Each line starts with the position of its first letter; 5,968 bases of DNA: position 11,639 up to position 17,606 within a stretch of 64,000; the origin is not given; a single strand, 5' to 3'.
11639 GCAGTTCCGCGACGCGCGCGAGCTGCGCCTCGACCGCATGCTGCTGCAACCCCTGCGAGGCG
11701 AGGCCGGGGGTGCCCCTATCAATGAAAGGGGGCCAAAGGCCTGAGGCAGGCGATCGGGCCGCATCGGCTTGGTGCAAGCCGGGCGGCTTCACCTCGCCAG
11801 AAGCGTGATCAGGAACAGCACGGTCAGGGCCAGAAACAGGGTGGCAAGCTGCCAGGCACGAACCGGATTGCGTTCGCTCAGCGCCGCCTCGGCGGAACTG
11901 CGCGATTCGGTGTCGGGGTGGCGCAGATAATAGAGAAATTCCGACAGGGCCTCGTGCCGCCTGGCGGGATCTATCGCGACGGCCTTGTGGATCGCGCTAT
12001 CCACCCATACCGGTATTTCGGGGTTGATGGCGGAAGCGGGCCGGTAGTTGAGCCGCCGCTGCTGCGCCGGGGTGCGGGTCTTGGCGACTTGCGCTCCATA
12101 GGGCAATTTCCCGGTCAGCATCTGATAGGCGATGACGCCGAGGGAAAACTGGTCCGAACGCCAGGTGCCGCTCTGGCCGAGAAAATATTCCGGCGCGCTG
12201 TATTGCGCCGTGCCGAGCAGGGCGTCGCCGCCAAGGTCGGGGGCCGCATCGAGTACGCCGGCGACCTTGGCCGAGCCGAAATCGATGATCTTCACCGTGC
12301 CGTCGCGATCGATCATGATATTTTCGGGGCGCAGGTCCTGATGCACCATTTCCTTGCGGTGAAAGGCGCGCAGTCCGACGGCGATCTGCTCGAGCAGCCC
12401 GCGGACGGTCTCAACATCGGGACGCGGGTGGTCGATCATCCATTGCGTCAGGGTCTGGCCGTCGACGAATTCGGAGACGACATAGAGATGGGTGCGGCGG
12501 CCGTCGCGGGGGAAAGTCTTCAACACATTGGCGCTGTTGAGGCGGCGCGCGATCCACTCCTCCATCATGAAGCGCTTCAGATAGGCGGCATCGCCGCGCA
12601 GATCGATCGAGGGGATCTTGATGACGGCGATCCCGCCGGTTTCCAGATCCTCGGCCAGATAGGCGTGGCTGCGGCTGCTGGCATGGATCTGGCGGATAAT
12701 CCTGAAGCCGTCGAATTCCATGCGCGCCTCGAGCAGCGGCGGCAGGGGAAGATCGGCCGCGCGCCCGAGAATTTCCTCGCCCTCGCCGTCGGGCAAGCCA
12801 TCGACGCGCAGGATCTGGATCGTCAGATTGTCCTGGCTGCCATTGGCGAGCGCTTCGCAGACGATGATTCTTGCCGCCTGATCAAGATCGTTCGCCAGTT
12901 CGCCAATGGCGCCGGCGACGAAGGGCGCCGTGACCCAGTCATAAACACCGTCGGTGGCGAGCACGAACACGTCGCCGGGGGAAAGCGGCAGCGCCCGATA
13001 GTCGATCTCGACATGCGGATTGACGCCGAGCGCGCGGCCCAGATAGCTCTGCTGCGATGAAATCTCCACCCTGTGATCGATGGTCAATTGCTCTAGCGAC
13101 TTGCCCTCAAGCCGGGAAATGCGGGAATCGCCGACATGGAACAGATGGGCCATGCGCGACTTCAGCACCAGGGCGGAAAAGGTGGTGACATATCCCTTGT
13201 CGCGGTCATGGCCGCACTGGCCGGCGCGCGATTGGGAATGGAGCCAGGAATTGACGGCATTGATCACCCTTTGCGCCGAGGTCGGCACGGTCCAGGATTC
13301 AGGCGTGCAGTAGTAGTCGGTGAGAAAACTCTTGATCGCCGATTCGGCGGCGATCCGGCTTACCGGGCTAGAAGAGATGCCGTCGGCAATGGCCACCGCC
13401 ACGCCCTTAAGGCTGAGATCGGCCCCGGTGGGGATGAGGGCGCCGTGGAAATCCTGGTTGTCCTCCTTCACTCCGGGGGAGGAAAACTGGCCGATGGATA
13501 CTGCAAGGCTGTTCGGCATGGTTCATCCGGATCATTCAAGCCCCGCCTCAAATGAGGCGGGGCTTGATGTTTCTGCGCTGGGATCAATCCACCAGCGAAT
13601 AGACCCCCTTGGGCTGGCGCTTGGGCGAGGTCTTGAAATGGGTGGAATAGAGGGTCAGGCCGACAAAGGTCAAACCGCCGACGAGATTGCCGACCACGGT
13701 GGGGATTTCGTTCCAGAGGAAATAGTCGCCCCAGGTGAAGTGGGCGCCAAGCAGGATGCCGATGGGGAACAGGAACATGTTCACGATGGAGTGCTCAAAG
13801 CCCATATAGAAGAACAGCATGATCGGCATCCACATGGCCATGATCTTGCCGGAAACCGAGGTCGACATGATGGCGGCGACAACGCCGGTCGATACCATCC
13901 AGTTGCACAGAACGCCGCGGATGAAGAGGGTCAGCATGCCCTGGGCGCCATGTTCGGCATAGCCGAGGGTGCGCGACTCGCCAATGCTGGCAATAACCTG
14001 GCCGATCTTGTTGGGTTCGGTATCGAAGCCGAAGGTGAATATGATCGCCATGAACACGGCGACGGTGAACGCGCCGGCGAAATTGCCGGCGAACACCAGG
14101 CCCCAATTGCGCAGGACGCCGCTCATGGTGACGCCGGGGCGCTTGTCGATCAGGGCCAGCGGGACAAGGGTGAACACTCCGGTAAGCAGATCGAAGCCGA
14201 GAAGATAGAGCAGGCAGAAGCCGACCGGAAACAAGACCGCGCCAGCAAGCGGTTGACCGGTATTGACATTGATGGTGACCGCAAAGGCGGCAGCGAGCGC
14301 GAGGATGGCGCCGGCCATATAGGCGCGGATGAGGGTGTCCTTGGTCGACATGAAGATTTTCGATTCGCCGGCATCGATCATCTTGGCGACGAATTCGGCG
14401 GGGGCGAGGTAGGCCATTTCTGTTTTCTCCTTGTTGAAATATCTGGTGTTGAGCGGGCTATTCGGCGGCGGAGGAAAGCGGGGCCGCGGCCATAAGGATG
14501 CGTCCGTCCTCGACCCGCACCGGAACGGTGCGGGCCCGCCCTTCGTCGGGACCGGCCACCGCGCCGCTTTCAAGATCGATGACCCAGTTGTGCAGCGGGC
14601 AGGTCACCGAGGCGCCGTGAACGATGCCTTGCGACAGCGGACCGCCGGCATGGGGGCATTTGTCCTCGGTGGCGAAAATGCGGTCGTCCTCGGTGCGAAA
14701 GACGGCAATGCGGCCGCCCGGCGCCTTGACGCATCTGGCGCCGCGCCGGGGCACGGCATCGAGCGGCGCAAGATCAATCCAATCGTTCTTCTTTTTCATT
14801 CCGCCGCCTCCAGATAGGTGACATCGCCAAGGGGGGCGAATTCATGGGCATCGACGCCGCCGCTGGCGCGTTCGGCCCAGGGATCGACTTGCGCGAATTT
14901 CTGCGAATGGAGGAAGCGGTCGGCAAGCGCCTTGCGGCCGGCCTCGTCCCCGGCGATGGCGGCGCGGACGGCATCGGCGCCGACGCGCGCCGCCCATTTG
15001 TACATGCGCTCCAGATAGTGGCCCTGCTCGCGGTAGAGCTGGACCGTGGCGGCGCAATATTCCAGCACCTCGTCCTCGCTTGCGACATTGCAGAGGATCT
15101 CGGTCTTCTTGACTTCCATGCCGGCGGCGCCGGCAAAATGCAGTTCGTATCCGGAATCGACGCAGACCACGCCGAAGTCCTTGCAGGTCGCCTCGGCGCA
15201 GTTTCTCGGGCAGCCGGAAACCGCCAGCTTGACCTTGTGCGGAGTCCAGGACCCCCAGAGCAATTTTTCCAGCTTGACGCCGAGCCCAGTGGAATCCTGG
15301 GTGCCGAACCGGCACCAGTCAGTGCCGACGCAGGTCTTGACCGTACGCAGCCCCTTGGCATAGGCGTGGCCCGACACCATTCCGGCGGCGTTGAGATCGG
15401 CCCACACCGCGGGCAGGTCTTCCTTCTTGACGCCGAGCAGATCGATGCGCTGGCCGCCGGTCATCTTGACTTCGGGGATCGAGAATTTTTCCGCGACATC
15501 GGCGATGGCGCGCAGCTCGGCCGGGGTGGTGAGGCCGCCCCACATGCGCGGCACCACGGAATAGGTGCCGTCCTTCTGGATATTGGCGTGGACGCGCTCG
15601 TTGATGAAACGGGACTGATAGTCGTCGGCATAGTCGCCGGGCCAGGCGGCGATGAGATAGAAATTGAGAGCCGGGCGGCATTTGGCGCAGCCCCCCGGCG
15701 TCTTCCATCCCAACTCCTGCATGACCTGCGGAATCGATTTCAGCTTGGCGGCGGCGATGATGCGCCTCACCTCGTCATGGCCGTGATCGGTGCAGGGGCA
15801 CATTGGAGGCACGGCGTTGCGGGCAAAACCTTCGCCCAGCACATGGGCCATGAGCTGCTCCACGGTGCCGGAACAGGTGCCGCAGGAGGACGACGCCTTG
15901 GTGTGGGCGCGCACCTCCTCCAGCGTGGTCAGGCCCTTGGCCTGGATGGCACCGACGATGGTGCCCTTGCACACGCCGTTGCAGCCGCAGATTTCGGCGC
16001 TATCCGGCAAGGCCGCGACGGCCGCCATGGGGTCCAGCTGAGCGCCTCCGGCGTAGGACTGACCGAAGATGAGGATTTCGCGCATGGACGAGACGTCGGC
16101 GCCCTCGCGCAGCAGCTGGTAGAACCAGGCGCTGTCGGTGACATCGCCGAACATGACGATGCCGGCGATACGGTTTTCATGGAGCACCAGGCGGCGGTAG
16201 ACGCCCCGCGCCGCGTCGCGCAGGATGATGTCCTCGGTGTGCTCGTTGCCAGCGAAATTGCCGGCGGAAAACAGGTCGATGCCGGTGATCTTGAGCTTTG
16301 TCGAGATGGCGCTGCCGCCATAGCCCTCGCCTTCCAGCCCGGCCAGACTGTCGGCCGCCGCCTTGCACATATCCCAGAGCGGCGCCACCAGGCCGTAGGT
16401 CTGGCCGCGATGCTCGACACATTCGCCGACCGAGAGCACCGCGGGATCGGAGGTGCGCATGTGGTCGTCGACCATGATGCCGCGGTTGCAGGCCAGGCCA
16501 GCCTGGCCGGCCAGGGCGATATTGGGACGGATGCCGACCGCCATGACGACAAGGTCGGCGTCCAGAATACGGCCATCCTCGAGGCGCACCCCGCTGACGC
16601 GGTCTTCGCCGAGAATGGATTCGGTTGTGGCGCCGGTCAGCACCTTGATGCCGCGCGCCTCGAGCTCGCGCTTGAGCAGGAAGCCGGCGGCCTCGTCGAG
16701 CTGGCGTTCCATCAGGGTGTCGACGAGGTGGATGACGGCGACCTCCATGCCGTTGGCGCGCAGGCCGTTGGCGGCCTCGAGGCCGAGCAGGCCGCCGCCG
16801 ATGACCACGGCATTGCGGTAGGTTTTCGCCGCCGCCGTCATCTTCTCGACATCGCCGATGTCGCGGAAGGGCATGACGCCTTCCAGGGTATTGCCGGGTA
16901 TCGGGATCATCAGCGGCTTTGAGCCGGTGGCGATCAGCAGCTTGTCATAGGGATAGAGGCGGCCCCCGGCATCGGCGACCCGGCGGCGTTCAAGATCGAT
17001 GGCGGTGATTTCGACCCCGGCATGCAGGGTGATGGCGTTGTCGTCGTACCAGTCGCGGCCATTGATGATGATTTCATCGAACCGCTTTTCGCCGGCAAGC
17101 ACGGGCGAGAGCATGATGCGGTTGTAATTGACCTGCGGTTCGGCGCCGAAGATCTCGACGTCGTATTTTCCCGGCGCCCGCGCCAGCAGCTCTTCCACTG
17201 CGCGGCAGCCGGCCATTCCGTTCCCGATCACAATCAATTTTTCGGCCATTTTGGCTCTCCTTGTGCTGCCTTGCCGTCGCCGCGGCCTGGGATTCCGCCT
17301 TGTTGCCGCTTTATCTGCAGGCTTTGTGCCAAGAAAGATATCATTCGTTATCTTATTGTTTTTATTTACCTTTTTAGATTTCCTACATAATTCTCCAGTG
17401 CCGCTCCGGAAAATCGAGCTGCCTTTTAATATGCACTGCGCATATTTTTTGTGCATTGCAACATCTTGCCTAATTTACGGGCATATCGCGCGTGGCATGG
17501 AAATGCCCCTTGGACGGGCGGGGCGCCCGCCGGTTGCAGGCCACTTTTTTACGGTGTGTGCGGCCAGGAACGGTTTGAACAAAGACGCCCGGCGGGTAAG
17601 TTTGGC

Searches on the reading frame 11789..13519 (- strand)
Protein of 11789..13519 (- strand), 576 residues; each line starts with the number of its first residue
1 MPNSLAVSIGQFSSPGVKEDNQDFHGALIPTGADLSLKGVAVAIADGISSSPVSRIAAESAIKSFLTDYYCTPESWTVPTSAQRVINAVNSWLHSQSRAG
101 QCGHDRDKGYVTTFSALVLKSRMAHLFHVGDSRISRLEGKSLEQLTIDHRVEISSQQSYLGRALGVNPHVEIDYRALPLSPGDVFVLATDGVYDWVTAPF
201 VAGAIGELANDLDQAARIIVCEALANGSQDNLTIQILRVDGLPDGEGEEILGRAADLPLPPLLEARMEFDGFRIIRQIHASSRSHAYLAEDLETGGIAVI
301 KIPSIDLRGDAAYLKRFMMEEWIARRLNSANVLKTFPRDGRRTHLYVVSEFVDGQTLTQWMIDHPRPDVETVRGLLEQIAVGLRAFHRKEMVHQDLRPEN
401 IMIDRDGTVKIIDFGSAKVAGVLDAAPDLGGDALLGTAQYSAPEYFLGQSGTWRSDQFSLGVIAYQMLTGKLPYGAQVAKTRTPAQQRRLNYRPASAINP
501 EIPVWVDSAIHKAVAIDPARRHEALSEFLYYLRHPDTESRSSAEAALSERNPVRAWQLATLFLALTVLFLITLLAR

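Call 61: search_protein_families(library=pfam, proteins=[window:11789-13519:-], max_evalue=0.00001)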
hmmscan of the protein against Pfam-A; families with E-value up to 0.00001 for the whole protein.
window:11789-13519:- (576 aa): 3 families
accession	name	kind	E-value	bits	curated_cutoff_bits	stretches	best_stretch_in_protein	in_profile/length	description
PF00069.31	Pkinase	-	1.2e-35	123.6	31.7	1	282-548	11-259/263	Protein kinase domain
PF07714.23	PK_Tyr_Ser-Thr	-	7.8e-20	71.7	23.1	1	312-521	43-248/258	Protein tyrosine and serine/threonine kinase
PF13672.11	PP2C_2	-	5.6e-17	62.4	24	1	19-214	10-197/209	Protein phosphatase 2C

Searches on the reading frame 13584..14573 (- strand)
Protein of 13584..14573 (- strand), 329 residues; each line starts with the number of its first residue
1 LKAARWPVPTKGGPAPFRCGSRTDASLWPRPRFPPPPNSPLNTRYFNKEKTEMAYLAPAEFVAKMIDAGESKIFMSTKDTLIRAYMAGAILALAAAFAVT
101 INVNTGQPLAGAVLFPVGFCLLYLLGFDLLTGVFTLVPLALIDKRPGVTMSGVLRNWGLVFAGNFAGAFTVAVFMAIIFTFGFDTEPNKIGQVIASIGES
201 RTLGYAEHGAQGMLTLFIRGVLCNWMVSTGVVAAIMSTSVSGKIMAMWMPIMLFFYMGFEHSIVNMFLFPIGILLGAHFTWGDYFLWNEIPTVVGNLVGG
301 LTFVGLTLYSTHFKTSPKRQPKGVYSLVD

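Call 61: search_protein_families(library=pfam, proteins=[window:13584-14573:-], max_evalue=0.00001)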
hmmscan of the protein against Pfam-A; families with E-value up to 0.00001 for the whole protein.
window:13584-14573:- (329 aa): 1 family
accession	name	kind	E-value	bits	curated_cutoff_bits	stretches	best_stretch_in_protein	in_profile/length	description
PF01226.23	Form_Nir_trans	-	1.3e-64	218.3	34.6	1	60-309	1-239/240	Formate/nitrite transporter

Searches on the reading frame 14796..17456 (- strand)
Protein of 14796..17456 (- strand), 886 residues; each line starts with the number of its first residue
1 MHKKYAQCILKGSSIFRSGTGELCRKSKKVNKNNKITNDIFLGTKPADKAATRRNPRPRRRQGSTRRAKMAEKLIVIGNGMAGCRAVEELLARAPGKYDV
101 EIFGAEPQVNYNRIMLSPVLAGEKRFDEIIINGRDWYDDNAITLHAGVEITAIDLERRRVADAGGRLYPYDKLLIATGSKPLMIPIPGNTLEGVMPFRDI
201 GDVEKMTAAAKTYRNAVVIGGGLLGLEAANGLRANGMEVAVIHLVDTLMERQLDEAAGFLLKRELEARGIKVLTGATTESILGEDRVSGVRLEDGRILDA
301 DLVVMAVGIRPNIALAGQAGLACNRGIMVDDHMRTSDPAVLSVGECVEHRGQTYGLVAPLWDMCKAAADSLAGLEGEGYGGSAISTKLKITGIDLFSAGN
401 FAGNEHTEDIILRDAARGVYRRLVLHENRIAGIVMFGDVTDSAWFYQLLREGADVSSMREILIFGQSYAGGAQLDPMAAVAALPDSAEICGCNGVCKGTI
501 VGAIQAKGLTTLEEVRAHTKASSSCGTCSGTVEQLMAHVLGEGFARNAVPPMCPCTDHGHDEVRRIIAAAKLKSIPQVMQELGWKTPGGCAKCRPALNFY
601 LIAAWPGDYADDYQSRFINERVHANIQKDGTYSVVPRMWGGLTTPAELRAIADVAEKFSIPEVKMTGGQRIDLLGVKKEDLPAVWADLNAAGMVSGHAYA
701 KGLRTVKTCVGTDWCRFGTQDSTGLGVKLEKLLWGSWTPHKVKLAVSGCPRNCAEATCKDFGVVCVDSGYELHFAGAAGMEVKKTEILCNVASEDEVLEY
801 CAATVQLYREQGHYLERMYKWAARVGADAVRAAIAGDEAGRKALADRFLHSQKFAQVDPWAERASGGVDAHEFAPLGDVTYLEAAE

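Call 61: search_protein_families(library=pfam, proteins=[window:14796-17456:-], max_evalue=0.00001)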
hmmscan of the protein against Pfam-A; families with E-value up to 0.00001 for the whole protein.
window:14796-17456:- (886 aa): 6 families
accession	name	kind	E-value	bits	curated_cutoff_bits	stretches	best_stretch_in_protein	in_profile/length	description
PF07992.20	Pyr_redox_2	-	3e-57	194.7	26.1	1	73-350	2-280/291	Pyridine nucleotide-disulphide oxidoreductase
PF01077.27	NIR_SIR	-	3.8e-30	104.9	27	1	700-840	2-155/158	Nitrite and sulphite reductase 4Fe-4S domain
PF04324.20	Fer2_BFD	-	5.8e-27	94.2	26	2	489-537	2-49/50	BFD-like [2Fe-2S] binding domain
PF18267.7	Rubredoxin_C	-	6.5e-18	64.9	25.9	1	385-452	2-69/70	Rubredoxin NAD+ reductase C-terminal domain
PF03460.22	NIR_SIR_ferr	-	6.6e-18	64.7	24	1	627-691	3-69/69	Nitrite/Sulfite reductase ferredoxin-like half domain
PF00070.33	Pyr_redox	-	2e-17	63.9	22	1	216-295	2-82/82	Pyridine nucleotide-disulphide oxidoreductase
